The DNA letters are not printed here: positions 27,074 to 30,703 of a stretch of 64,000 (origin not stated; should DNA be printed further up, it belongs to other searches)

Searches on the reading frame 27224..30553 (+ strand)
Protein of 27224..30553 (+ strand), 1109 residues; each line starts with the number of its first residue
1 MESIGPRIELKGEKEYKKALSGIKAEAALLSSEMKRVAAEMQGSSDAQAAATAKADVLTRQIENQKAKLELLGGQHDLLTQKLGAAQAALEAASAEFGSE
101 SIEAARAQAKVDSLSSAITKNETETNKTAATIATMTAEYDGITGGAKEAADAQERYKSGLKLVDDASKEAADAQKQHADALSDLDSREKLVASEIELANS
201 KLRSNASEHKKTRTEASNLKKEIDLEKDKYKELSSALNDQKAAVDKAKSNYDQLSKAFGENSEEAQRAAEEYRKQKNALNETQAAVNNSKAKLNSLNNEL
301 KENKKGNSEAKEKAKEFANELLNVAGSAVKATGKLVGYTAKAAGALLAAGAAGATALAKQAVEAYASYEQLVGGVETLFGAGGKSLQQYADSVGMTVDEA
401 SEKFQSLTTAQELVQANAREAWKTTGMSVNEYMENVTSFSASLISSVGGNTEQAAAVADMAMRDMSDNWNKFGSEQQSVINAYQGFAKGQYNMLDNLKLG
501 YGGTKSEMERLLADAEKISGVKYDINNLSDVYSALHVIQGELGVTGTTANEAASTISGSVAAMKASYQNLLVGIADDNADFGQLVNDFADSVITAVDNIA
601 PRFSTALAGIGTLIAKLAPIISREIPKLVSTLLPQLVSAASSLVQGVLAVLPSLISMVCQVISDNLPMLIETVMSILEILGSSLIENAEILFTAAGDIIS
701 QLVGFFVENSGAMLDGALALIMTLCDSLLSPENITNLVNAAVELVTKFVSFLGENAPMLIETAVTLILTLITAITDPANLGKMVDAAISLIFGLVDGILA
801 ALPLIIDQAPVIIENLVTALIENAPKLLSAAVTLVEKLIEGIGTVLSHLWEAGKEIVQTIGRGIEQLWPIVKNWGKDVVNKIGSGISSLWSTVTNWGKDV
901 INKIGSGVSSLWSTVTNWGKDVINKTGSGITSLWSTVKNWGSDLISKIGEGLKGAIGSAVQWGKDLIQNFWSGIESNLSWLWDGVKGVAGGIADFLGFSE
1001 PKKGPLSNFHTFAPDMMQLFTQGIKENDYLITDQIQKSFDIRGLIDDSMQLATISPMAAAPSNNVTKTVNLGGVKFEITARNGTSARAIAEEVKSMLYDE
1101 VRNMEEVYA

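Call 49: search_protein_families(library=phrogs, proteins=[window:27224-30553:+], max_evalue=0.00001)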
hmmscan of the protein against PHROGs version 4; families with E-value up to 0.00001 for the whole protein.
window:27224-30553:+ (1109 aa): 24 families
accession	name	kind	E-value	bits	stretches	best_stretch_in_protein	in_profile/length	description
phrog_58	-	tail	3.3e-87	295.2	1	193-1093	190-1040/1544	tail length tape measure protein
phrog_991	-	tail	1.7e-61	209.2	2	183-716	96-727/1966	tail length tape measure protein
phrog_6900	-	tail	3e-59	202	1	281-535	6-233/235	tail length tape measure protein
phrog_5493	-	tail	1e-50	174.1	1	290-1037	378-1022/1102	tail length tape measure protein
phrog_1272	-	tail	8.6e-49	167.2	3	585-1094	676-1186/1606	tail length tape measure protein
phrog_3981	-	tail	1.5e-42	147.4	1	414-651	79-306/584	tail length tape measure protein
phrog_167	-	tail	3e-28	99.1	1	8-993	16-989/1555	tail length tape measure protein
phrog_305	-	tail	9.3e-27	95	1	691-1034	384-744/1001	tail length tape measure protein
phrog_4372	-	tail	7.3e-22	77.7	2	783-1036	1115-1357/1681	tail length tape measure protein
phrog_5218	-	unknown function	5.8e-19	68.8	2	3-171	7-200/1599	-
phrog_1204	-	tail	2.4e-18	66.5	1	582-867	732-980/1483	tail protein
phrog_24198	-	unknown function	5.8e-18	66.4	2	780-1007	4-221/350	-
phrog_10613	-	tail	9.1e-17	62.7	1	2-223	8-184/237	tail length tape measure protein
phrog_4200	-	tail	9.5e-17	61.7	2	591-887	289-551/732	tail length tape measure protein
phrog_1535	-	tail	2.5e-16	60.1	1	583-1035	611-1049/1152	tail length tape measure protein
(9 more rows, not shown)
